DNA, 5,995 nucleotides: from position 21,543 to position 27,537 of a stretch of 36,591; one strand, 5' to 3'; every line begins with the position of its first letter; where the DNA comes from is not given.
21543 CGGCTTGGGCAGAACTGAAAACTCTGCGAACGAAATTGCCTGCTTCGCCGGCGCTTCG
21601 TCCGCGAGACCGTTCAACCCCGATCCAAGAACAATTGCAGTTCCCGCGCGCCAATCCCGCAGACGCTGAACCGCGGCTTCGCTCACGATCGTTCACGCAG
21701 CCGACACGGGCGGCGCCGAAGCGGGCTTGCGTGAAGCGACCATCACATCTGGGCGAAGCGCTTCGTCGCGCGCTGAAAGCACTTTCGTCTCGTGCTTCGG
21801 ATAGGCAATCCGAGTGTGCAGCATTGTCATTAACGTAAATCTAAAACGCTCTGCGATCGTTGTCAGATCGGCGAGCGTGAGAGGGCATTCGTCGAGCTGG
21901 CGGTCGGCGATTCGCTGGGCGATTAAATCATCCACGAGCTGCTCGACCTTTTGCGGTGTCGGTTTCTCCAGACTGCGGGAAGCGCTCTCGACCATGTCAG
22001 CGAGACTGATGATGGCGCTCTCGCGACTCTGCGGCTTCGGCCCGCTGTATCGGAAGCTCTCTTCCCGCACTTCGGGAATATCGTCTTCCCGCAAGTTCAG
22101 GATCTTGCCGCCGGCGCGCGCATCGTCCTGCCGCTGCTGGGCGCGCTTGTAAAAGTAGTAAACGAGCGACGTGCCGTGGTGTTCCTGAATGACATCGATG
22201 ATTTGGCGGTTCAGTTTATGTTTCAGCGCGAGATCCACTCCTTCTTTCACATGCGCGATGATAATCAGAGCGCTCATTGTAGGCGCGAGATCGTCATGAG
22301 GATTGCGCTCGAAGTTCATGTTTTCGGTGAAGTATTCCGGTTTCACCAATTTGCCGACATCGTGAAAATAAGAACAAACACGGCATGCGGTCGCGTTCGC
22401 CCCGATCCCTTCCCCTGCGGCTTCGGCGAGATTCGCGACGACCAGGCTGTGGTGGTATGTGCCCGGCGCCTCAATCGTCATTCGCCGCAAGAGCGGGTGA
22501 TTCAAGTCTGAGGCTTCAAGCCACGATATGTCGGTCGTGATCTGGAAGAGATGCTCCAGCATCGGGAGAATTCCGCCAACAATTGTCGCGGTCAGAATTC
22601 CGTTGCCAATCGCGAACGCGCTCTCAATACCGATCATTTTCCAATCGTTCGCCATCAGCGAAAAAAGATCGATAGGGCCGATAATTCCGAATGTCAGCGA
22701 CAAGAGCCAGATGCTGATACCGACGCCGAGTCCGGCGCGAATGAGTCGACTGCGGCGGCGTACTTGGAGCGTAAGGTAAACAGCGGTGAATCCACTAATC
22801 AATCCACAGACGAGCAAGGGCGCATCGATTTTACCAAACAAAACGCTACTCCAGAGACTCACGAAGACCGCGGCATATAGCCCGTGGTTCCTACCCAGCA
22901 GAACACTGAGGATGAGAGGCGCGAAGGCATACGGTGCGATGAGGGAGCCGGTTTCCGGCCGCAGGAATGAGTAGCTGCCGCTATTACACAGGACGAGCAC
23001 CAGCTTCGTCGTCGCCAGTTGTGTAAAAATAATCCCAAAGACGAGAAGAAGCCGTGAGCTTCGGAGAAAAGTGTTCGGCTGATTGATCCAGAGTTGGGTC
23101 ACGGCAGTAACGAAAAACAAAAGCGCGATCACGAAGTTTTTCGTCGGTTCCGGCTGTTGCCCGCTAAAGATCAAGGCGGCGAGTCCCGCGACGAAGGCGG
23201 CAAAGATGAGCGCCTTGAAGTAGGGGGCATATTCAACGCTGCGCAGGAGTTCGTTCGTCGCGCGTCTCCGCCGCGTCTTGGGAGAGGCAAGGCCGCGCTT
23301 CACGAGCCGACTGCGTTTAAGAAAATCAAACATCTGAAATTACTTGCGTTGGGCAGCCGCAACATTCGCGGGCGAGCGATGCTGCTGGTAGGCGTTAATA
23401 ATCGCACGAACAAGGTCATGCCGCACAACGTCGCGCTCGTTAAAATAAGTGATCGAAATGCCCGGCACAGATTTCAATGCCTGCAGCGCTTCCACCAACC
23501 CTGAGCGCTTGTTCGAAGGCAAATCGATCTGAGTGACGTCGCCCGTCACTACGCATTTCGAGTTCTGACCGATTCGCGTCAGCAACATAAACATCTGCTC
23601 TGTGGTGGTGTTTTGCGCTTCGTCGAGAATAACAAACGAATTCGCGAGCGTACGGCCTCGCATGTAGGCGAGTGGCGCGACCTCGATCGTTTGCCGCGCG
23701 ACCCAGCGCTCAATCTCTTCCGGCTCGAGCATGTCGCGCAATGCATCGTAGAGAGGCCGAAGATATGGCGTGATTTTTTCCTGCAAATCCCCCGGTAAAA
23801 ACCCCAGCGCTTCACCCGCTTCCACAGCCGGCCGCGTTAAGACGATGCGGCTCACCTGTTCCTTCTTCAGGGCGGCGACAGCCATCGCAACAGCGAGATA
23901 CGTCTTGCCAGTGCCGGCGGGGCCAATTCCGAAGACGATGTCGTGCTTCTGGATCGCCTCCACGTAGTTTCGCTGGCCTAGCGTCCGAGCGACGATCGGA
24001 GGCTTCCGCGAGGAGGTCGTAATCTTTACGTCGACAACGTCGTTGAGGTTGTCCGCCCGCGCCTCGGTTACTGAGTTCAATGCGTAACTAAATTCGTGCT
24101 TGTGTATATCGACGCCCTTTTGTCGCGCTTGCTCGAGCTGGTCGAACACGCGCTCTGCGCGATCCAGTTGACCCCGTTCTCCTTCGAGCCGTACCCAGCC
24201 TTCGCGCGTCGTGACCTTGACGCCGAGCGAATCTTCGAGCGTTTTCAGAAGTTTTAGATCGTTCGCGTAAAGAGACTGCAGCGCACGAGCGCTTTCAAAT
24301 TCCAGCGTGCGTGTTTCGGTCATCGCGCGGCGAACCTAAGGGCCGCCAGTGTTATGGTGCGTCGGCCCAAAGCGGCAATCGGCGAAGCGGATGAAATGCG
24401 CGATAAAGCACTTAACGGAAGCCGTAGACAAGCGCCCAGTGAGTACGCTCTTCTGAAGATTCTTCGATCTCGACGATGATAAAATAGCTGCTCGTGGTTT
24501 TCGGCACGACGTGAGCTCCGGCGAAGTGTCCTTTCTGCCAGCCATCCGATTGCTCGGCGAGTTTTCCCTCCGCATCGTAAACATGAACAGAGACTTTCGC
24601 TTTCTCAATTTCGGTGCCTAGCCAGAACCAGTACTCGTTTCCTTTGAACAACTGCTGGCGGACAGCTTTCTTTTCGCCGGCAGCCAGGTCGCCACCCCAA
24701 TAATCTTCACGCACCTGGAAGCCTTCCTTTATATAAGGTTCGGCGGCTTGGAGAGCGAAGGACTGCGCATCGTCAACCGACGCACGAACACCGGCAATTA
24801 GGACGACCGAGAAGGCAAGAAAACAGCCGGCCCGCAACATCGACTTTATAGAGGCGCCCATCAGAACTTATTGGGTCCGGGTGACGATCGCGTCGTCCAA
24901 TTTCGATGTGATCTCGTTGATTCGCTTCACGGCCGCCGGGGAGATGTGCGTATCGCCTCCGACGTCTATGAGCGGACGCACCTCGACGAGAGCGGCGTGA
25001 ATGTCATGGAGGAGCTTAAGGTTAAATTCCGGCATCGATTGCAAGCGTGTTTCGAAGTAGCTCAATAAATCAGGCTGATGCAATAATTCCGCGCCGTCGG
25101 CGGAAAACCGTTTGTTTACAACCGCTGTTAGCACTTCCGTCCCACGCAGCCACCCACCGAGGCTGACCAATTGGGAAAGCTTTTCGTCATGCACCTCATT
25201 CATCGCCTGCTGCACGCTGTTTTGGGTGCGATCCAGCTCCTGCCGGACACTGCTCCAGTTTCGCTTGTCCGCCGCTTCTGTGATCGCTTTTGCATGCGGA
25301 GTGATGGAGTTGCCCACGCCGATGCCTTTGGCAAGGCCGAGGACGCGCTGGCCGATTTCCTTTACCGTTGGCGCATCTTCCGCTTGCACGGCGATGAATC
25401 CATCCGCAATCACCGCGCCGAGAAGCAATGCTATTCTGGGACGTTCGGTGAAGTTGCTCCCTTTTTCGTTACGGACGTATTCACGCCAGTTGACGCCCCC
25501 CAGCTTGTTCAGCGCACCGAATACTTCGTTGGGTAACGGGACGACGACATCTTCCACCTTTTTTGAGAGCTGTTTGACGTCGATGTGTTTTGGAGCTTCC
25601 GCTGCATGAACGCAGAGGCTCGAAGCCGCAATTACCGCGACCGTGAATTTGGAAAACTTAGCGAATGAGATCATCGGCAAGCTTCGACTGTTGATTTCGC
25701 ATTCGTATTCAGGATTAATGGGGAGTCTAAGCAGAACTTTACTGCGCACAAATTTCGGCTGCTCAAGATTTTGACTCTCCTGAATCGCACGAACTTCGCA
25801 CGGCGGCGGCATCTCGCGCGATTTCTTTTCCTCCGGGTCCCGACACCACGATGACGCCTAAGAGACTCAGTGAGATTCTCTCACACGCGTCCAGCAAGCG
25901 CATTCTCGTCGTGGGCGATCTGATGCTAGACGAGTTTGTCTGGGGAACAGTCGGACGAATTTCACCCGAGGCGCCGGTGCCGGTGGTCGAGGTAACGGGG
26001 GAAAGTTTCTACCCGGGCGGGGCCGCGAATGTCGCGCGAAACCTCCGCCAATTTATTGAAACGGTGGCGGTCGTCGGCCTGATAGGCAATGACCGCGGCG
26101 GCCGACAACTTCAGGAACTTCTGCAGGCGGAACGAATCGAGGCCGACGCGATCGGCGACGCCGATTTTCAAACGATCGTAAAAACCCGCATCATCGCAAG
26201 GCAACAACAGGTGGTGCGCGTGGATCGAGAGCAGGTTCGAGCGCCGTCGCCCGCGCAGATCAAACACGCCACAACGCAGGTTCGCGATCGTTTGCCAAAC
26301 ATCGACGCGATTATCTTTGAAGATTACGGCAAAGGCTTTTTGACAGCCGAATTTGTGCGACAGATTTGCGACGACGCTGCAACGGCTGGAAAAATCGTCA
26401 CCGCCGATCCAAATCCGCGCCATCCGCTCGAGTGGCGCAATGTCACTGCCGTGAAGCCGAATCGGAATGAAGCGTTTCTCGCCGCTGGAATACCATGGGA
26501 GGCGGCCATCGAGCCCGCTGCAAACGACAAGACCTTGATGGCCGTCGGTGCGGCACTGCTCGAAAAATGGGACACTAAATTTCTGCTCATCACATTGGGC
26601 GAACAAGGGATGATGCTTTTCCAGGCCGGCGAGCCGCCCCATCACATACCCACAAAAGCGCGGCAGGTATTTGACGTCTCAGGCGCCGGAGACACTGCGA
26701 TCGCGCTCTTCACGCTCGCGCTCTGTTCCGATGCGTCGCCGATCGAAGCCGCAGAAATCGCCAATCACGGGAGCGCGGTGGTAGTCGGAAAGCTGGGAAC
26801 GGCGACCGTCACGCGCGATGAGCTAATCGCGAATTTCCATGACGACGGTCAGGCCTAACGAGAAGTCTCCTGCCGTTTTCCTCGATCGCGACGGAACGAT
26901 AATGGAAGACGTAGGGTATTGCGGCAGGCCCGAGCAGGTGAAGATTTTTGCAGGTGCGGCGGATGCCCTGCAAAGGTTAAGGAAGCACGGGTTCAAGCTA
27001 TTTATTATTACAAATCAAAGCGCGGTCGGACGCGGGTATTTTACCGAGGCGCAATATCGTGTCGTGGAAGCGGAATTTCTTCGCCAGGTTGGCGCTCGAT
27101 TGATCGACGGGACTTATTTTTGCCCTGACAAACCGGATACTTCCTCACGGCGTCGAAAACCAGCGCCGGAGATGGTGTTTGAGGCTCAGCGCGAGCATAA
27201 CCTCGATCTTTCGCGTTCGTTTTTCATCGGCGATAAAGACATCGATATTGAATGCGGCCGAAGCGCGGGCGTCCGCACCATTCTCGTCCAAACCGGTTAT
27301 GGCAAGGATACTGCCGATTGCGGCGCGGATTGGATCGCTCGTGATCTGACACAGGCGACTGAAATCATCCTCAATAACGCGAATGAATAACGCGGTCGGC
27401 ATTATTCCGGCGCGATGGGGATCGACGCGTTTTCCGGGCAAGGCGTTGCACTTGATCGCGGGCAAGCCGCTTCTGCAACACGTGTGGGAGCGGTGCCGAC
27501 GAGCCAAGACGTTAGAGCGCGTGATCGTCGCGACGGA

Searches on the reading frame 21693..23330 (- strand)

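Call 16: search_protein_families(library=pfam, proteins=[window:21693-23330:-], max_evalue=0.00001)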
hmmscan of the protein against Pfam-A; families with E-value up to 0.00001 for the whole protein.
window:21693-23330:- (545 aa): 2 families
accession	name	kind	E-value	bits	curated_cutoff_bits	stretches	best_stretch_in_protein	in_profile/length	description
PF07698.17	7TM-7TMR_HD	-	7.2e-21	75.4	29.4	1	66-266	8-190/190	7TM receptor with intracellular HD hydrolase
PF01966.28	HD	-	7.4e-14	52.5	22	1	291-448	1-114/116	HD domain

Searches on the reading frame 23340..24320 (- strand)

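Call 16: search_protein_families(library=pfam, proteins=[window:23340-24320:-], max_evalue=0.00001)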
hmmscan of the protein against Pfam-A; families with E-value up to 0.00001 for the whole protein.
window:23340-24320:- (326 aa): 3 families
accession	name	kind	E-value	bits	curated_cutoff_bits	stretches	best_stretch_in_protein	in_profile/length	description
PF02562.22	PhoH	-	1.8e-96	322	27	1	109-312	2-205/205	PhoH-like protein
PF13604.12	AAA_30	-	2e-10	41.2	27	1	115-280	5-141/191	AAA domain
PF13245.12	AAA_19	-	6.3e-09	36.6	25.1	1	116-265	1-129/134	AAA domain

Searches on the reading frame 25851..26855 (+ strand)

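Call 16: search_protein_families(library=pfam, proteins=[window:25851-26855:+], max_evalue=0.00001)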
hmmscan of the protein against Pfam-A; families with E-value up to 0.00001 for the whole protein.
window:25851-26855:+ (335 aa): 1 family
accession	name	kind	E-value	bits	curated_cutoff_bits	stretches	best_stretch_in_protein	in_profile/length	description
PF00294.29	PfkB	-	4.9e-33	115.2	25.8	1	17-319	3-297/302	pfkB family carbohydrate kinase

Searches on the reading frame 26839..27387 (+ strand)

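Call 80: search_protein_families(library=pfam, proteins=[window:26839-27387:+], max_evalue=0.0001)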
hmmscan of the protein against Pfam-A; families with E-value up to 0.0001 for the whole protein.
window:26839-27387:+ (183 aa): 6 families
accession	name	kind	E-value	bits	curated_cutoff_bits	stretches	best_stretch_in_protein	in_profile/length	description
PF13242.12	Hydrolase_like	-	6.9e-15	55.2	22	1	105-173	2-75/75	HAD-hyrolase-like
PF13419.12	HAD_2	-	1.5e-14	54.9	23.8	1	104-150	132-178/178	Haloacid dehalogenase-like hydrolase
PF00702.32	Hydrolase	-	1.1e-11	46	26.4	1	24-144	87-191/191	haloacid dehalogenase-like hydrolase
PF13344.12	Hydrolase_6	-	1e-05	25.9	27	1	13-63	1-42/101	Haloacid dehalogenase-like hydrolase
PF08645.17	PNK3P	-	3e-05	24.3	22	1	40-133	34-126/161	Polynucleotide kinase 3 phosphatase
PF12710.13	HAD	-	8.9e-05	23.4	27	0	37-140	86-188/189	haloacid dehalogenase-like hydrolase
